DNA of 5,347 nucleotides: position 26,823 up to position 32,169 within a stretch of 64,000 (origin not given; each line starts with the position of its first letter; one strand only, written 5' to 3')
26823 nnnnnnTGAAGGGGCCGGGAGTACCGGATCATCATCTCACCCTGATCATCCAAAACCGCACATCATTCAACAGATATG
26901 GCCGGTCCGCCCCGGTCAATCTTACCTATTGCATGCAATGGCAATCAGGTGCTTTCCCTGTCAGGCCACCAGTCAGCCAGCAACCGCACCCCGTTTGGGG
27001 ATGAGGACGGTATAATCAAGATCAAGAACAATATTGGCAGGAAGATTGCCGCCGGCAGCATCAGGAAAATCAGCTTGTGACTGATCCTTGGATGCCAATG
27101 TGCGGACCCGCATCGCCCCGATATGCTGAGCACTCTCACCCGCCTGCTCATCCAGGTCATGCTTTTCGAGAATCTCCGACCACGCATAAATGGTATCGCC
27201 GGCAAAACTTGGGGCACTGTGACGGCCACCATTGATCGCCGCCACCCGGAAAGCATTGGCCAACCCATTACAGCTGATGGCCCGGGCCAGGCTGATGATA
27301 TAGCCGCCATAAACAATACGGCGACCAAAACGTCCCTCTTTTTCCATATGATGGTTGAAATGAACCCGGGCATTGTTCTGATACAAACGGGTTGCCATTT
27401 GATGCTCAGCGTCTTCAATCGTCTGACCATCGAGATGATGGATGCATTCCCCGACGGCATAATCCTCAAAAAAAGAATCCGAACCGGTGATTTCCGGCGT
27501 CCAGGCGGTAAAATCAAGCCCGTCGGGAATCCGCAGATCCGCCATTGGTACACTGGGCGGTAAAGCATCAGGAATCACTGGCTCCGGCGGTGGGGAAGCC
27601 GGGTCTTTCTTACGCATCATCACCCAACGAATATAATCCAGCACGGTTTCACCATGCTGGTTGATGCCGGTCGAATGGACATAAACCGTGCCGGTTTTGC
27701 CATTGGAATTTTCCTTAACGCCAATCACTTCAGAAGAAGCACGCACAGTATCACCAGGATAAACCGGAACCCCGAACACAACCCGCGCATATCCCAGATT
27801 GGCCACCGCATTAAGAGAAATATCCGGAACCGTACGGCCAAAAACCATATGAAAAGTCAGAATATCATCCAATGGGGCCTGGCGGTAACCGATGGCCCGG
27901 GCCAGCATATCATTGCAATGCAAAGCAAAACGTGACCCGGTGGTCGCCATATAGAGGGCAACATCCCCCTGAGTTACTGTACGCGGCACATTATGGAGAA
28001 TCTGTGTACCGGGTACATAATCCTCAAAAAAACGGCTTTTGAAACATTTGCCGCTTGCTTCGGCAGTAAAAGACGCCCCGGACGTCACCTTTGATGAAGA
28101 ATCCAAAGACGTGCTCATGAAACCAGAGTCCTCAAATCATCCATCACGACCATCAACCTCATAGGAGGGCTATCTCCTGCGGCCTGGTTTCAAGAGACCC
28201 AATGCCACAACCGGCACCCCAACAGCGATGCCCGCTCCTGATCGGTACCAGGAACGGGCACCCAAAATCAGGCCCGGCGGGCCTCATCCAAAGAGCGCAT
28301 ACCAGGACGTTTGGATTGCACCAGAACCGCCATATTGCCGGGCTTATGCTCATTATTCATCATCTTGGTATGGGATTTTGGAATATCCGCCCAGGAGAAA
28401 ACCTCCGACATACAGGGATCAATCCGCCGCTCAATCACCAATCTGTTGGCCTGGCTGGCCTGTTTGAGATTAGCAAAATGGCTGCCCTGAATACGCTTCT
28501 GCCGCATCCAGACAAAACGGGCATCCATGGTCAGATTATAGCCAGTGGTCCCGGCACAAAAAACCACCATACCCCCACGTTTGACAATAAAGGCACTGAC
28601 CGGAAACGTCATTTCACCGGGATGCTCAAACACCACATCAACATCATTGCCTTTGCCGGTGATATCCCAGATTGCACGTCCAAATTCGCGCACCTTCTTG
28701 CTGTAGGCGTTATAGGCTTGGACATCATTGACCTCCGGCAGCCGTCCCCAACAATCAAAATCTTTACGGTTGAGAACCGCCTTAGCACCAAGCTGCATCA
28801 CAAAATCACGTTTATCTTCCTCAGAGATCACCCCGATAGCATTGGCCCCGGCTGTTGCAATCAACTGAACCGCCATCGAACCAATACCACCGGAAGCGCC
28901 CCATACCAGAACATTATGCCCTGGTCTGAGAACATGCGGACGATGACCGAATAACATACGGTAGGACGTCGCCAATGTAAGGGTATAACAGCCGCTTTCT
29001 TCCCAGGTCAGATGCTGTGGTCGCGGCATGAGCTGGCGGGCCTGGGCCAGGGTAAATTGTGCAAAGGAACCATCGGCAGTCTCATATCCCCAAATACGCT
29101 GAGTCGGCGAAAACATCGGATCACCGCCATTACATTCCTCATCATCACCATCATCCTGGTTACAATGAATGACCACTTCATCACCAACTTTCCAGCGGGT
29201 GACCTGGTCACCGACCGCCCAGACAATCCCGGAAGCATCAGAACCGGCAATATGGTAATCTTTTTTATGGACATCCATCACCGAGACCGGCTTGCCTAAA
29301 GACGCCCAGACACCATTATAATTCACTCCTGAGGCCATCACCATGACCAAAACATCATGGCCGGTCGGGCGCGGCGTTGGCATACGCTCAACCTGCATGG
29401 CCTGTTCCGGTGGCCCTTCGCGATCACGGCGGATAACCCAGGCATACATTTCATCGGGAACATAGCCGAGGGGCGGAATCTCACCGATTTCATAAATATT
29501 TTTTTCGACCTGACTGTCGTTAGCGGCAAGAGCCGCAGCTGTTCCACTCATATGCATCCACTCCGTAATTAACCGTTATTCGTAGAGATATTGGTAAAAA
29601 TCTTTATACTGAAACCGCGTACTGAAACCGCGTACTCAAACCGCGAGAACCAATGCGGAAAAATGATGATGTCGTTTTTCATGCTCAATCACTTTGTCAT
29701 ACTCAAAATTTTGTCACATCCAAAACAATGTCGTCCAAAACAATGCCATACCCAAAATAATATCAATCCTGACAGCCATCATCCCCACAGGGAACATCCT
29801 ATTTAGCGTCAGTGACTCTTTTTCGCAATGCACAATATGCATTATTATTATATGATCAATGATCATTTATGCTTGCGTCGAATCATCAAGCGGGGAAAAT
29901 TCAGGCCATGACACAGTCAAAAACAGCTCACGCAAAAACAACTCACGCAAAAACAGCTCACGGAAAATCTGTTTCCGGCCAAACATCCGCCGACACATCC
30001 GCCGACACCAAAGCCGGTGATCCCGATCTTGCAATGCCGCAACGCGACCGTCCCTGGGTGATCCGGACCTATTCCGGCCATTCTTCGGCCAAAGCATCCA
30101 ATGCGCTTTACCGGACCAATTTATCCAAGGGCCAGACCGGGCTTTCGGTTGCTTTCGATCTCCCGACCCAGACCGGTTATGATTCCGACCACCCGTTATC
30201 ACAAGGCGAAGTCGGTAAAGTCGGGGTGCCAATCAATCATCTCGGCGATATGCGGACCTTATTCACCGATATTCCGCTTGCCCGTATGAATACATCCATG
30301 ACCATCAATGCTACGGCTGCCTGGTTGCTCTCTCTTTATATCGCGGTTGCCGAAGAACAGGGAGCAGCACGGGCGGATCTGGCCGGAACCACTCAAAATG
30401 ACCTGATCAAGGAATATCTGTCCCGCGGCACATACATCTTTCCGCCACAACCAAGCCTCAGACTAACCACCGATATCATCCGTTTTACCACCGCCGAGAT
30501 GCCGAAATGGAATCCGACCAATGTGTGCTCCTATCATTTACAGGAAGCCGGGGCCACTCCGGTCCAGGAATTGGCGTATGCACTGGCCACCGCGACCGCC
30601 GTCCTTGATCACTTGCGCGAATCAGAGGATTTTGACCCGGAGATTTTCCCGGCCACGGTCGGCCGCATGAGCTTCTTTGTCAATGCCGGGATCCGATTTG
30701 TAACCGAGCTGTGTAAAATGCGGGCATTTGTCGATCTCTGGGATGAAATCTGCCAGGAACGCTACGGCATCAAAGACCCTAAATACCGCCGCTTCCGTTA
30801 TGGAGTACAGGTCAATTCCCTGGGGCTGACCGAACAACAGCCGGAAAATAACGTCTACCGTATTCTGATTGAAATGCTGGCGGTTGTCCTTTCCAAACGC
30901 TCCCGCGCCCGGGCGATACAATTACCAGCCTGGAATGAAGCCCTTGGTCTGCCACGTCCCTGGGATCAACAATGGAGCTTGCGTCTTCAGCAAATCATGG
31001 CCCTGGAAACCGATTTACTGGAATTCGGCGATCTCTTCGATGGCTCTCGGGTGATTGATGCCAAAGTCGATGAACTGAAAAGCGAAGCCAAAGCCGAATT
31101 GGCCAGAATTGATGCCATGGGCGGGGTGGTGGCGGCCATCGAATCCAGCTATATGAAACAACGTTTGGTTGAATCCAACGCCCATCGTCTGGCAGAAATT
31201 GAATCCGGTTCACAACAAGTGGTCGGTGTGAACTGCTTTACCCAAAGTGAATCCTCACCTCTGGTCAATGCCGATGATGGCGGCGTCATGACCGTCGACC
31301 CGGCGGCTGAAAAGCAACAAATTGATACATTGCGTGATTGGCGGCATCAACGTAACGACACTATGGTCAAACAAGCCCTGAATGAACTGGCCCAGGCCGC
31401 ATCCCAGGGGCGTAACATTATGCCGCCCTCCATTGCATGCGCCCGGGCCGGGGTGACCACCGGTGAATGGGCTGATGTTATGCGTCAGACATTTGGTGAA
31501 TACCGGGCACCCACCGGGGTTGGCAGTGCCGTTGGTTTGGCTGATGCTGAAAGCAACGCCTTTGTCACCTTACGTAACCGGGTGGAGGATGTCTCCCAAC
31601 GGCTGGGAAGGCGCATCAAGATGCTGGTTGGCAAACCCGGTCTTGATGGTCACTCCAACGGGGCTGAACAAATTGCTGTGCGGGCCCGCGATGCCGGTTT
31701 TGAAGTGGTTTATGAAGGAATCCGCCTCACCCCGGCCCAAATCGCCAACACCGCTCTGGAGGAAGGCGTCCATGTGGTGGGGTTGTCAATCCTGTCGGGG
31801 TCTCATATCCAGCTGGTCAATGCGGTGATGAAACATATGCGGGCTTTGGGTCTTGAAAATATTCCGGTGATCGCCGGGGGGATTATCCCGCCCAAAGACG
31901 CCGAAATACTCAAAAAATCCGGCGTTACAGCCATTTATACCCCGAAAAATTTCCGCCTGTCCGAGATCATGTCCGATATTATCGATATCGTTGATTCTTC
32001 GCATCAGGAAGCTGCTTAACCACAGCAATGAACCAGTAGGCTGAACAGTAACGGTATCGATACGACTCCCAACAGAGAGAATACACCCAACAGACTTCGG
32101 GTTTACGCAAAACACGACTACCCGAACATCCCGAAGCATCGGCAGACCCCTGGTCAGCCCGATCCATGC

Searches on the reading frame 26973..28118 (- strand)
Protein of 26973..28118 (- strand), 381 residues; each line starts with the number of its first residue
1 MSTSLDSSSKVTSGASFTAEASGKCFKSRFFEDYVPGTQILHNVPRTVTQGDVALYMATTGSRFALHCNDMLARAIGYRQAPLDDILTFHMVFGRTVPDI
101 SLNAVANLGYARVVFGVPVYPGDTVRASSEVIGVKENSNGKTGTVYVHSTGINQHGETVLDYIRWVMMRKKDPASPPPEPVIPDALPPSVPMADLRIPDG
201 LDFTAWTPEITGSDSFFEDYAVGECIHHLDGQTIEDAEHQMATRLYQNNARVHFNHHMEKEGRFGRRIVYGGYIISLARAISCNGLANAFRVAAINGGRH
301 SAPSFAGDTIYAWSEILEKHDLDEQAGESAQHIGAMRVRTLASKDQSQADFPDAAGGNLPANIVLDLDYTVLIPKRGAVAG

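Call 59: search_protein_families(library=pfam, proteins=[window:26973-28118:-], max_evalue=0.001)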
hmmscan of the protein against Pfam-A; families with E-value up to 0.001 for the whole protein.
window:26973-28118:- (381 aa): 3 families
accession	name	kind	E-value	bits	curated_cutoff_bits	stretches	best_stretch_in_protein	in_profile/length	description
PF01575.25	MaoC_dehydratas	-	1.5e-18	67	27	1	36-150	6-120/123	MaoC like domain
PF19315.5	MC_hydratase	-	3.6e-17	63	26.5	1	27-328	20-327/353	Mesaconyl-CoA hydratase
PF13452.11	FAS1_DH_region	-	4.1e-09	37.1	22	1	37-161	4-131/132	FAS1-like, dehydratase domain region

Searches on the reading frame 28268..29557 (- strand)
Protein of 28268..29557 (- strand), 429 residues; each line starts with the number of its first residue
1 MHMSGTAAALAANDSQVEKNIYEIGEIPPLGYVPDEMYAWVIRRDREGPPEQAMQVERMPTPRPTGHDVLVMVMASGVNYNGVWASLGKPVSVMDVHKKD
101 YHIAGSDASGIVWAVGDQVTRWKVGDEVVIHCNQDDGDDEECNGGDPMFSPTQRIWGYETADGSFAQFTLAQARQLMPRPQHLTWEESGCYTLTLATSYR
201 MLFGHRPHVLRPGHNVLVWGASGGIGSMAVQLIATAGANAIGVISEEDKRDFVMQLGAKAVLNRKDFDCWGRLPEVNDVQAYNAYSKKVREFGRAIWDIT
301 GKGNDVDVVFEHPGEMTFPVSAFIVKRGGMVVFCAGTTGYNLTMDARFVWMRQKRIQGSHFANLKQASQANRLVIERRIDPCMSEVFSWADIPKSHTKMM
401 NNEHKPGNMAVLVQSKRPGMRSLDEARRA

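Call 59: search_protein_families(library=pfam, proteins=[window:28268-29557:-], max_evalue=0.001)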
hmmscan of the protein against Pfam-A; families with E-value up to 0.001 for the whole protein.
window:28268-29557:- (429 aa): 3 families
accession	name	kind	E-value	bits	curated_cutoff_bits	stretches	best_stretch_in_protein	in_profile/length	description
PF00107.32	ADH_zinc_N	-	3.3e-18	66.3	31.8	1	224-372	1-125/129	Zinc-binding dehydrogenase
PF08240.17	ADH_N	-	4.6e-16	59.4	23.5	1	67-180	3-103/104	Alcohol dehydrogenase GroES-like domain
PF13602.12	ADH_zinc_N_2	-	6.9e-05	24.2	27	1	303-405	21-129/134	Zinc-binding dehydrogenase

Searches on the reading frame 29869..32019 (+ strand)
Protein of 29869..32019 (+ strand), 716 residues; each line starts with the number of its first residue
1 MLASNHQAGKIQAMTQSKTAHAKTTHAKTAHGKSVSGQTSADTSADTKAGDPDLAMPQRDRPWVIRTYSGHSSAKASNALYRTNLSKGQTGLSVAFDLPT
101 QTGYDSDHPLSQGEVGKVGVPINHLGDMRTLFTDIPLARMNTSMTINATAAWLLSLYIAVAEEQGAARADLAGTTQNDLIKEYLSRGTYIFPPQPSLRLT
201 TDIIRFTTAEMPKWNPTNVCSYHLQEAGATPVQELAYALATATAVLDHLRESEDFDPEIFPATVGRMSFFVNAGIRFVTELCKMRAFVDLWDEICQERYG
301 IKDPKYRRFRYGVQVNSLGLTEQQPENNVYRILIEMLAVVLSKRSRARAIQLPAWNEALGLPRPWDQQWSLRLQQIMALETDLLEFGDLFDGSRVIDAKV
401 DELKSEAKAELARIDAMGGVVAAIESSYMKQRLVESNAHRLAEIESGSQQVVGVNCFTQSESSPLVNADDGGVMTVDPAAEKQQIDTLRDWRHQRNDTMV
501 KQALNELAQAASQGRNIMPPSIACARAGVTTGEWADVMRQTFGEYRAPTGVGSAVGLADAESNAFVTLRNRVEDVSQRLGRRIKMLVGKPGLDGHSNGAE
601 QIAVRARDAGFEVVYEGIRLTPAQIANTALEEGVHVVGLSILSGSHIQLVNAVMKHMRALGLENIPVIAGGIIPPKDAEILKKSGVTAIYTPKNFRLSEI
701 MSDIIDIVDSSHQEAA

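Call 5: search_protein_families(library=ncbifam, proteins=[window:29869-32019:+])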
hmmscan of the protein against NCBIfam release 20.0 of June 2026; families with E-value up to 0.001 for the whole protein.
window:29869-32019:+ (716 aa): 6 families
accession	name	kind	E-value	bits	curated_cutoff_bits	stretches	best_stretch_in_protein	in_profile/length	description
NF006944.0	PRK09426.1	equivalog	1.1e-168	562.4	876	1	59-711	77-717/721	methylmalonyl-CoA mutase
TIGR00641.1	acid_CoA_mut_N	subfamily_domain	1.7e-143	478.7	303.8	1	59-549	47-526/528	methylmalonyl-CoA mutase N-terminal domain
NF045497.1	IsobCoAmut_IcmF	equivalog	9.2e-51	172.7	1500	2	66-546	577-1073/1076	fused isobutyryl-CoA mutase/GTPase IcmF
TIGR00640.1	acid_CoA_mut_C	subfamily_domain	1.3e-38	131.9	57.45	1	581-711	1-130/132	methylmalonyl-CoA mutase C-terminal domain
TIGR00642.1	mmCoA_mut_beta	equivalog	5.6e-23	81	617.25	1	115-459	121-452/620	methylmalonyl-CoA mutase small subunit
NF002612.0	PRK02261.1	equivalog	7.7e-05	22.2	110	1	584-673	5-94/148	methylaspartate mutase subunit S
